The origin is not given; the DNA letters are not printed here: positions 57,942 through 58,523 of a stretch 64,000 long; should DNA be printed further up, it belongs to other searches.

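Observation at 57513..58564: AT-rich two-gene islet (HKD/PLD nuclease + Mrr-N-like winged helix) between argS and leuA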

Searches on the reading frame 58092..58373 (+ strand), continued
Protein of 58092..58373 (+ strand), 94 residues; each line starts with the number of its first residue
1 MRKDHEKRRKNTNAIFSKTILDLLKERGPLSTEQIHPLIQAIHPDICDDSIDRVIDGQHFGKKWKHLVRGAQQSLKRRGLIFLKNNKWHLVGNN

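Call 57: search_protein_families(library=padloc, proteins=[P0209, L016:4710-5432:+, L011:6261-6539:+, L026:6512-7045:+, L053:6425-7030:+, L088:6392-7243:+], max_evalue=0.01)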
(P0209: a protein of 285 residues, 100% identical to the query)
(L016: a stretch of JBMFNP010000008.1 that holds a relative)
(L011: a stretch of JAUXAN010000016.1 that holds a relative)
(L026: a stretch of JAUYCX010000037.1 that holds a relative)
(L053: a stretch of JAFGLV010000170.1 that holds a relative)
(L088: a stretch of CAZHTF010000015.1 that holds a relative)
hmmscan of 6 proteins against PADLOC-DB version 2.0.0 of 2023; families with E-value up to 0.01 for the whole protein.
P0209 (285 aa): 29 families (the best 25 are shown)
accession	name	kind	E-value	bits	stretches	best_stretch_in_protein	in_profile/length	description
PDLC02614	DrmC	-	7.2e-16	56.3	1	16-136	28-145/153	DrmC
PDLC02585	DrmC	-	2.5e-14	51.5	1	14-142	110-245/253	DrmC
PDLC02599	DrmC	-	5.7e-12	43.3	1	10-139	10-133/387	DrmC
PDLC02606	DrmC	-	6.2e-12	43.6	1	14-142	39-174/182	DrmC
PDLC02616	DrmC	-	1.4e-10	39.2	1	70-138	145-212/224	DrmC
PDLC02588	DrmC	-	1.6e-09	35.8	1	16-144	111-246/256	DrmC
PDLC02597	DrmC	-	2.4e-09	35.4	1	74-139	168-233/242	DrmC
PDLC02611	DrmC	-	2.6e-09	35.4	1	54-136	43-124/138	DrmC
PDLC02592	DrmC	-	2.6e-09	35.2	1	27-135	116-219/234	DrmC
PDLC02602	DrmC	-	6e-09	33.4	1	84-180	191-290/381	DrmC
PDLC02589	DrmC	-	1.1e-08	32.6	1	88-140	201-252/264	DrmC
PDLC02591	DrmC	-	1.1e-08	32.5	1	59-144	169-250/260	DrmC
PDLC02607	DrmC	-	3.3e-08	31.1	1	75-135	187-247/265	DrmC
PDLC02609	DrmC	-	1.1e-07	30.1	1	90-140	181-231/241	DrmC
PDLC02605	DrmC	-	1.5e-07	29.3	1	88-140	206-258/270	DrmC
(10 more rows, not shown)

L016:4710-5432:+ (240 aa): 42 families (the best 25 are shown)
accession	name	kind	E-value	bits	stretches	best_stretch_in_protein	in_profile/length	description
PDLC03296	MTase_II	-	1.3e-64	216.7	1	28-234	9-216/336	Type II methyltransferase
PDLC03371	MTase_II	-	2.9e-39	133.2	1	25-232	8-216/260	Type II methyltransferase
PDLC03216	MTase_II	-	6.7e-30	102.3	1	21-233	5-220/364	Type II methyltransferase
PDLC03302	MTase_II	-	8.1e-28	95.5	1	25-232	2-224/626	Type II methyltransferase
PDLC03299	MTase_II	-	4.5e-25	86.7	1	28-233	15-222/296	Type II methyltransferase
PDLC03738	oMTase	-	1.3e-22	78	1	23-233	16-230/376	orphan methyltransferase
PDLC03339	MTase_II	-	2e-20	71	1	27-168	3-144/399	Type II methyltransferase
PDLC03238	MTase_II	-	1.2e-18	65.4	1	26-233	122-330/428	Type II methyltransferase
PDLC03387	MTase_II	-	2e-17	61.3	2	120-232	132-239/289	Type II methyltransferase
PDLC03265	MTase_II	-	2.9e-17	61.1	2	30-137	27-123/333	Type II methyltransferase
PDLC03353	MTase_II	-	2.3e-16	58.1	1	23-232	5-214/260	Type II methyltransferase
PDLC03229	MTase_II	-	1.4e-15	55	1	42-233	194-365/436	Type II methyltransferase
PDLC03295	MTase_II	-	1.6e-15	55.4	1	25-130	1-93/292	Type II methyltransferase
PDLC03300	MTase_II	-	1.8e-15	54.8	1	68-234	69-242/302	Type II methyltransferase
PDLC03230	MTase_II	-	2.1e-15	54.9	1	23-233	31-247/360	Type II methyltransferase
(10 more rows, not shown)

L011:6261-6539:+ (92 aa): 0 families

L026:6512-7045:+ (177 aa): 0 families

L053:6425-7030:+ (201 aa): 2 families
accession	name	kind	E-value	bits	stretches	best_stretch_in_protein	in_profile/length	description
PDLC04132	HNH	-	1e-16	58.9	1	66-193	143-265/286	-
PDLC03546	HNH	-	3.8e-10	37.3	1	66-156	148-240/282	Type II restriction enzyme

L088:6392-7243:+ (283 aa): 2 families
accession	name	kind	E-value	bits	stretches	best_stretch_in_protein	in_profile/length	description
PDLC04132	HNH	-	1.1e-14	52.3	1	114-236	113-234/286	-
PDLC03546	HNH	-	3.3e-09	34.2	1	142-233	144-237/282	Type II restriction enzyme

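Call 58: search_protein_families(library=ncbifam, proteins=[L016:4710-5432:+, L011:6261-6539:+, L026:6512-7045:+, L053:6425-7030:+, L088:6392-7243:+], max_evalue=0.1)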
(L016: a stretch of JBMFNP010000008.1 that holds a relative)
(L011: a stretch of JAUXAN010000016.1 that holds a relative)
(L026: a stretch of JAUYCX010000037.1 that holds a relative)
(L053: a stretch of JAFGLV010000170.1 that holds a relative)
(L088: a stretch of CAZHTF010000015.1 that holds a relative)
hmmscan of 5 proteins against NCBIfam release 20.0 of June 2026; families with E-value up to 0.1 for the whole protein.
L016:4710-5432:+ (240 aa): 4 families
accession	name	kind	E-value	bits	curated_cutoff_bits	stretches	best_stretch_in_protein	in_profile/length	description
NF050803.1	DnaMtaseCcrMCaul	equivalog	8.6e-25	87.4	830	1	27-233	3-212/350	adenine-specific DNA-methyltransferase CcrM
NF008572.0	PRK11524.1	equivalog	9.2e-20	70.9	292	1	26-234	13-222/294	adenine-specific DNA-methyltransferase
NF010253.0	PRK13699.1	subfamily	1.5e-15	57.5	244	1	29-160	3-119/226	DNA methyltransferase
TIGR01177.1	TIGR01177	hypoth_equivalog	0.051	12.9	316.55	0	40-85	243-287/330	TIGR01177 family methyltransferase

L011:6261-6539:+ (92 aa): 1 family
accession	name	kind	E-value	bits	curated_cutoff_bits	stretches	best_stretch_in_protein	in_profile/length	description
NF005581.0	PRK07276.1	equivalog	0.044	13.3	263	1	6-71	160-226/291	DNA polymerase III subunit delta'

L026:6512-7045:+ (177 aa): 0 families

L053:6425-7030:+ (201 aa): 2 families
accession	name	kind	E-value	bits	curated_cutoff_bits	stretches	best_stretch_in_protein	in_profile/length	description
NF045808.1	PT-DNA_restrict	exception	1e-17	64.2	180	1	73-193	157-276/284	phosphorothioated DNA-binding restriction endonuclease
NF045952.1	MAG4270_fam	hypoth_equivalog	0.0071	15.4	53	1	119-141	300-322/366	MAG4270 family putative restriction endonuclease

L088:6392-7243:+ (283 aa): 2 families
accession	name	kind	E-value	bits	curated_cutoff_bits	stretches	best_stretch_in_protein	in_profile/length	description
NF045808.1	PT-DNA_restrict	exception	1.7e-13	50.3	180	1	151-272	156-276/284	phosphorothioated DNA-binding restriction endonuclease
NF045952.1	MAG4270_fam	hypoth_equivalog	0.0087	15.2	53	1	182-224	267-325/366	MAG4270 family putative restriction endonuclease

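Call 66: predict_structure(alignment_id=A4)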
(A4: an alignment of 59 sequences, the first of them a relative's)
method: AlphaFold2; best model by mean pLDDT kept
length: 285 residues; sequences in the alignment: 59
mean_pLDDT: 89.5   pTM: 0.84
mean pLDDT of the five models: 89.5, 84.7, 84.0, 83.3, 80.0
residues with pLDDT >= 90: 186; 70-90: 86; 50-70: 13; < 50: 0
segments of 3 or more residues with pLDDT < 50: none
pLDDT, mean of each block of 10 residues (from residue 1): 72 89 95 95 87 95 89 96 92 92 92 79 90 94 94 94 80 65 84 90 91 95 96 91 85 92 96 96 92
secondary structure, 60 per line:
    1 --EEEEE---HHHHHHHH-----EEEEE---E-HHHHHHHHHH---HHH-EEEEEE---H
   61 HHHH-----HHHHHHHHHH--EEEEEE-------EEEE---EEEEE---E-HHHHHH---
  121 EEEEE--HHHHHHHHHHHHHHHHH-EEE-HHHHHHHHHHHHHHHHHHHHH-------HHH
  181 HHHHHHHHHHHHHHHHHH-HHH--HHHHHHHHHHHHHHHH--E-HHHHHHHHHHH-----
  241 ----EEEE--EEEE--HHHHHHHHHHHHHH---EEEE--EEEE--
elements in order: E3-7 H11-18 E24-28 H34-43 E51-56 H60-64 H70-79 E82-87 E95-98 E102-106 H112-117 E121-125 H128-144 E146-148 H150-170 H178-198 H205-220 H225-235 E245-248 E251-254 H257-270 E274-277 E280-283
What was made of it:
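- The full-length model has pLDDT 89.5 and pTM 0.84 (call 66).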

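Call 70: fold_search(model_id=the predicted structure, library=pdb)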
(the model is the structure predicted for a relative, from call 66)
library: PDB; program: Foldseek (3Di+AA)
matches with E <= 10: 515; with E <= 0.001: 121
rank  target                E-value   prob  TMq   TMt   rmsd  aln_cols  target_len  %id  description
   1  6ehi_B                1.6e-07  1.00  0.36  0.61   5.6       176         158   18  NucT from Helicobacter pylori (released 2018-01-17)
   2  6ehi_A                1.7e-07  1.00  0.39  0.66   3.3       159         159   21  NucT from Helicobacter pylori (released 2018-01-17)
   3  6ehi_D                1.9e-07  1.00  0.39  0.65   3.2       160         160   21  NucT from Helicobacter pylori (released 2018-01-17)
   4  7clg_B                2.0e-07  1.00  0.44  0.17  13.5       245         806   18  Crystal structure of the ATP-dependent restriction endonuclease SauUSI (released 2021-01-20)
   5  7clg_A                1.2e-06  1.00  0.43  0.16  12.0       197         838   21  Crystal structure of the ATP-dependent restriction endonuclease SauUSI (released 2021-01-20)
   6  5bpd_C                2.7e-06  1.00  0.35  0.38   5.9       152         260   12  Structure of TrmBL2, an archaeal chromatin protein, shows a novel mode of DNA binding. (released 2015-09-02)
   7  2c1l_A                3.0e-06  1.00  0.37  0.30   4.0       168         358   19  Structure of the BfiI restriction endonuclease (released 2005-10-07)
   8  5bpd_B                3.6e-06  1.00  0.36  0.39   5.1       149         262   11  Structure of TrmBL2, an archaeal chromatin protein, shows a novel mode of DNA binding. (released 2015-09-02)
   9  7e0m_A                4.0e-06  1.00  0.37  0.28   4.5       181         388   13  Crystal structure of phospholipase D (released 2021-12-22)
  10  4ggj                  4.0e-06  1.00  0.34  0.55   4.2       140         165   19  Crystal structure of Zucchini from mouse (mZuc / PLD6 / MitoPLD) (released 2012-10-10)
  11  7e0m_B                4.8e-06  1.00  0.40  0.30   2.8       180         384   13  Crystal structure of phospholipase D (released 2021-12-22)
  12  1byr                  5.1e-06  1.00  0.43  0.76   3.2       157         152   15  CRYSTAL STRUCTURE OF A PHOSPHOLIPASE D FAMILY MEMBER, NUC FROM SALMONELLA TYPHIMURIUM (released 1999-10-19)
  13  5bqt_A                5.1e-06  1.00  0.35  0.38   5.8       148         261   10  Structure of TrmBL2, an archaeal chromatin protein, shows a novel mode of DNA binding. (released 2015-09-02)
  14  5box_A                6.0e-06  1.00  0.35  0.38   5.5       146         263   12  Structure of TrmBL2, an archaeal chromatin protein, shows a novel mode of DNA binding. (released 2015-09-02)
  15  4ggk                  6.4e-06  1.00  0.37  0.60   4.8       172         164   14  Crystal structure of Zucchini from mouse (mZuc / PLD6 / MitoPLD) bound to tungstate (released 2012-10-10)
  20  4rct_A                1.1e-05  1.00  0.33  0.28   4.0       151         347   18  Crystal structure of R-protein of NgoAVII restriction endonuclease (released 2014-12-24)
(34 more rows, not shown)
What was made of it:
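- On PLD/HKD nuclease superfamily (Pfam PLDc_2): The model of an intact relative (pLDDT 89.5) matches NucT, SauUSI, BfiI, Zucchini and Nuc at E 1e-7 to 1e-5 (calls 66, 70).
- Closest known: Nuc / NucT. Same: Best structural match to the catalytic domain (6ehi E 1.6e-7, 1byr E 5e-6; call 70).
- Its best fold matches are NucT, SauUSI, BfiI, Zucchini, Nuc and NgoAVII (call 70). BfiI and NgoAVII are among the best fold matches (call 70).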

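Call 73: search_protein_families(library=pfam, proteins=[L021:6443-8893:+, L029:6240-8681:+, L050:6228-8792:+, L029:5097-5372:+, L042:5110-5394:+, L021:3935-5344:+, L026:5211-5396:+], max_evalue=0.01)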
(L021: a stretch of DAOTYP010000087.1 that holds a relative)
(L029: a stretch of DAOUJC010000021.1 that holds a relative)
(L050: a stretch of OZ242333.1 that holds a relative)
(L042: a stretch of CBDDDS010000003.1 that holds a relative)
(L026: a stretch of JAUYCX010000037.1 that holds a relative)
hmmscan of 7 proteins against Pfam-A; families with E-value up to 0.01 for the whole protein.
L021:6443-8893:+ (816 aa): 3 families
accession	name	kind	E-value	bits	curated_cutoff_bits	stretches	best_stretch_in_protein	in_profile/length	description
PF00027.35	cNMP_binding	-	6.7e-47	157.8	27.5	3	40-126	2-88/89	Cyclic nucleotide-binding domain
PF03703.20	bPH_2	-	4.7e-14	52.8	22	2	477-550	6-78/78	Bacterial PH domain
PF14470.12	bPH_3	-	0.0035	18.2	23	0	692-731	21-59/95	Bacterial PH domain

L029:6240-8681:+ (813 aa): 5 families
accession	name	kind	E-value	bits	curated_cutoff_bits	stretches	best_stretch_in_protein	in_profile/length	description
PF03483.22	B3_4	-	4.1e-70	235.3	29.3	1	231-403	2-174/174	B3/4 domain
PF17759.6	tRNA_synthFbeta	-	3.1e-58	197.2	22.4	1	492-703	1-214/214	Phenylalanyl tRNA synthetase beta chain CLM domain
PF03147.19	FDX-ACB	-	1.1e-24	87.1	31.1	1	722-812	2-94/94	Ferredoxin-fold anticodon binding domain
PF03484.21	B5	-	1.3e-20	73.7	28.6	1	423-489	1-67/67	tRNA synthetase B5 domain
PF01588.26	tRNA_bind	-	1.8e-15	57.2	27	1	60-163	2-95/96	Putative tRNA binding domain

L050:6228-8792:+ (854 aa): 0 families

L029:5097-5372:+ (91 aa): 0 families

L042:5110-5394:+ (94 aa): 0 families

L021:3935-5344:+ (469 aa): 4 families
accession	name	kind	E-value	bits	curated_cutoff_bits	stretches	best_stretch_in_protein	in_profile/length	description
PF07690.21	MFS_1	-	1.6e-35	123.1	33.4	2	33-305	2-268/347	Major Facilitator Superfamily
PF12832.13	MFS_1_like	-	5.5e-07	29.4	25.2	1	94-166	280-352/373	MFS_1 like family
PF13347.12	MFS_2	-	5e-05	22.5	27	1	147-352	130-329/427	MFS/sugar transport protein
PF00083.30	Sugar_tr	-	0.0012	18.3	22.3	1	60-205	44-193/452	Sugar (and other) transporter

L026:5211-5396:+ (61 aa): 2 families
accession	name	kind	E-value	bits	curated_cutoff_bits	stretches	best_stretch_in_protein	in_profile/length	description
PF05129.18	Zn_ribbon_Elf1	-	0.0039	17.7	29.8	1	5-57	2-59/79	Transcription elongation factor Elf1 like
PF25164.1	CoiA_N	-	0.0052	16.7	26.3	1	12-35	4-28/50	Competence protein CoiA, N-terminal domain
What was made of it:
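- Tried and rejected: The large downstream ORFs in Chloroflexi loci were a cNMP-binding protein, PheT and an unknown protein (call 73).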

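Call 84: search_solved_structures(query=A7, max_evalue=10, show_alignments=1)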
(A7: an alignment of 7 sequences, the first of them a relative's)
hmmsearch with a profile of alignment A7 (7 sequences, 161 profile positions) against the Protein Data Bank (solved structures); distinct sequences matched with E-value up to 10: 2.
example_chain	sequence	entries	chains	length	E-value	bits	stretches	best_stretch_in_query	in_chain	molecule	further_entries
5mu3_B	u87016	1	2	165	0.48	13.2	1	103-160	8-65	Central kinetochore subunit CTF19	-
3zxu_B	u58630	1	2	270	1.1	12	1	103-160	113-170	CTF19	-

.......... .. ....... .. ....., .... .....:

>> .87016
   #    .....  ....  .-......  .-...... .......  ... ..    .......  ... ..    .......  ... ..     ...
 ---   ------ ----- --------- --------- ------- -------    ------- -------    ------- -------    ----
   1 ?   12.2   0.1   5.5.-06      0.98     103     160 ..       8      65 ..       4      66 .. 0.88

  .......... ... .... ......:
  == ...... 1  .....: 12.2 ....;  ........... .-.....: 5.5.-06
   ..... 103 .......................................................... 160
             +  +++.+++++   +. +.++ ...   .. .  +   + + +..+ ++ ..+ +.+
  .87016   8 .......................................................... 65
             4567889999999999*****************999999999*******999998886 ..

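Call 85: search_solved_structures(query=A8, max_evalue=10)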
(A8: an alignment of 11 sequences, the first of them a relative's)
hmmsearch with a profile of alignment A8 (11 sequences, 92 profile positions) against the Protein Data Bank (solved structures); distinct sequences matched with E-value up to 10: 8.
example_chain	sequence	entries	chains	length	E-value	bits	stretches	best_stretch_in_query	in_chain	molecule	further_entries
2hxw_A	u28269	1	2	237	0.39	13.7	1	15-45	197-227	Major antigenic peptide PEB3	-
3fj7_A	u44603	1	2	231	0.4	13.7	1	15-45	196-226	Major antigenic peptide PEB3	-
3fjg_A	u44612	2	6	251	0.46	13.5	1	15-45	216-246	Major antigenic peptide PEB3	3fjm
4c9y_A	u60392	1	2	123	0.48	13.5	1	6-54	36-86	SPINDLE AND KINETOCHORE-ASSOCIATED PROTEIN 1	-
3fir_A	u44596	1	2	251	0.48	13.4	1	15-45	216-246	Major antigenic peptide PEB3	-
4ca0_A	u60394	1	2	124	0.48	13.4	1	6-54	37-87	SPINDLE AND KINETOCHORE-ASSOCIATED PROTEIN 1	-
4idi_A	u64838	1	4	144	0.51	13.4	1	55-83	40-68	Oryza sativa Rurm1-related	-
1twy_A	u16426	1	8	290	1.1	12.2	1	22-54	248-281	ABC transporter, periplasmic substrate-binding protein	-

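Call 86: search_solved_structures(query=A4, max_evalue=1)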
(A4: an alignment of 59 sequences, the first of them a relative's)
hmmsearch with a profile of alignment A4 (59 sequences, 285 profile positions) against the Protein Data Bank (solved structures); distinct sequences matched with E-value up to 1: 23.
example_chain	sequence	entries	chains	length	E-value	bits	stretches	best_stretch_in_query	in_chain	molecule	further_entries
3kwv_C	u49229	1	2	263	0.0033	19.9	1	126-216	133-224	Lethal factor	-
7kxr_L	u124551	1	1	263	0.004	19.6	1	126-216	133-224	Lethal factor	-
8fvu_U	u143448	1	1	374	0.0066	18.9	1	126-216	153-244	Lethal factor,Type III secretion system protein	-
6ehi_A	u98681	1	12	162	0.021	17.3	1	76-136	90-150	Nuclease NucT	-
6ohm_A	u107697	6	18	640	0.053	15.9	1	85-129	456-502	Phospholipase D2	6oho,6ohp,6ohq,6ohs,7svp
9uol_A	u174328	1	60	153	0.067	15.6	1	123-190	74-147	TIP60 double mutant (G12C/S50C)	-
7xm1_A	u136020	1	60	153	0.07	15.5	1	123-190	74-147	TIP60 K67E mutant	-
7eq9_A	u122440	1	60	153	0.092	15.2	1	123-190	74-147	TIP60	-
2c1l_A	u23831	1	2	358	0.12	14.7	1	71-130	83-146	RESTRICTION ENDONUCLEASE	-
4ggj_A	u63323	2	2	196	0.14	14.6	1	87-136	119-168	Mitochondrial cardiolipin hydrolase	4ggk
9vbj_A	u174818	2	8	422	0.16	14.3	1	50-145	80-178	5'-3' exonuclease PLD4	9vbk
8v08_A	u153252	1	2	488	0.21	14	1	50-145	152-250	5'-3' exonuclease PLD4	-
7e0m_A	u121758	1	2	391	0.26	13.7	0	87-136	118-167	Phospholipase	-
8q1k_A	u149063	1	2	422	0.36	13.2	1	70-145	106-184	5'-3' exonuclease PLD3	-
8s86_A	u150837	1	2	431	0.38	13.1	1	70-145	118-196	5'-3' exonuclease PLD3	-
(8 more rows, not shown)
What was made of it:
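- Tried and rejected: Nothing significant (calls 84-86).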

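Call 87: search_dna_similar(query=P0209, collection=phages, mode=protein, max_evalue=0.00001, max_rows=10)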
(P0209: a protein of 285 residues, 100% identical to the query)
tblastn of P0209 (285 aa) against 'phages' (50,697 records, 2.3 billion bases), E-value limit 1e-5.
No match.

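Call 88: search_dna_similar(query=P0209, collection=plasmids, mode=protein, max_evalue=0.00001, max_rows=10)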
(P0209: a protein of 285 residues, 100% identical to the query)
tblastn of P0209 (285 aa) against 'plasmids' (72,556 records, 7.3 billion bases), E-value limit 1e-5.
Records with a match: 9; places in all: 9; records where one place covers at least 80% of the query: 0.
Best place of each record, by identity: <60% 9.
By first word of the organism name: Bacillus 7; Dietzia 1; Psychrobacillus 1.
By predicted mobility (MOB-suite, as given by PLSDB): non-mobilizable 7; mobilizable 2.
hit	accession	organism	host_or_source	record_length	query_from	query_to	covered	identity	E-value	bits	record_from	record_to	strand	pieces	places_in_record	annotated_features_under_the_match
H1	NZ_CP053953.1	Bacillus cereus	-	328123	13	206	68%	27.3%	1e-6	57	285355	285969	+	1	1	phospholipase D family protein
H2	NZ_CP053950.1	Bacillus cereus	-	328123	13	206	68%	27.3%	1e-6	57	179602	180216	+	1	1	phospholipase D family protein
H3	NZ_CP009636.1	Bacillus cereus 03BB108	Dust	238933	13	206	68%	26.8%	1e-6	57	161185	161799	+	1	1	phospholipase D family protein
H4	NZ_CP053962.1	Bacillus cereus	-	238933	13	206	68%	26.8%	1e-6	57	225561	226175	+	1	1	phospholipase D family protein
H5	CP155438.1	Dietzia kunjamensis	cell culture,moss extract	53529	17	163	52%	26.5%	8e-8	61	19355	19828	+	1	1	phospholipase D-like domain-containing protein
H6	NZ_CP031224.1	Psychrobacillus glaciei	single cell,Antarctic iceberg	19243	4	127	44%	28.8%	3e-6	56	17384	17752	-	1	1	phospholipase D family protein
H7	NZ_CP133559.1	Bacillus wiedmannii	Thaumetopoea processionea,liquid culture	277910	13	136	44%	26.4%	1e-6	57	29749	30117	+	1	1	phospholipase D family protein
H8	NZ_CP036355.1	Bacillus sp. SYJ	Pelodiscus sinensis,tissue sample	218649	13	136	44%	26.4%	2e-6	57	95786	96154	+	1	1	phospholipase D family protein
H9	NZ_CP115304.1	Bacillus tropicus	Tryonyx sinensis (Chinese soft-shell ...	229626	13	136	44%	26.4%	2e-6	57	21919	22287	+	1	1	phospholipase D family protein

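Call 89: find_related_loci(query=A2, collection=viral_contigs, flank=5000)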
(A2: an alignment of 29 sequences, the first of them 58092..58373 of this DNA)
Query A2 (94 aa) in viral_contigs; peptide patterns used: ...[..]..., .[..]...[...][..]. (x = any residue, [..] = any of these).
50 stretches matched a pattern, but none encodes a relative of the query by tblastn (E <= 1e-3).
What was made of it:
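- Tried and rejected: None was found, apart from distant PLD-only plasmid hits (calls 87-89).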
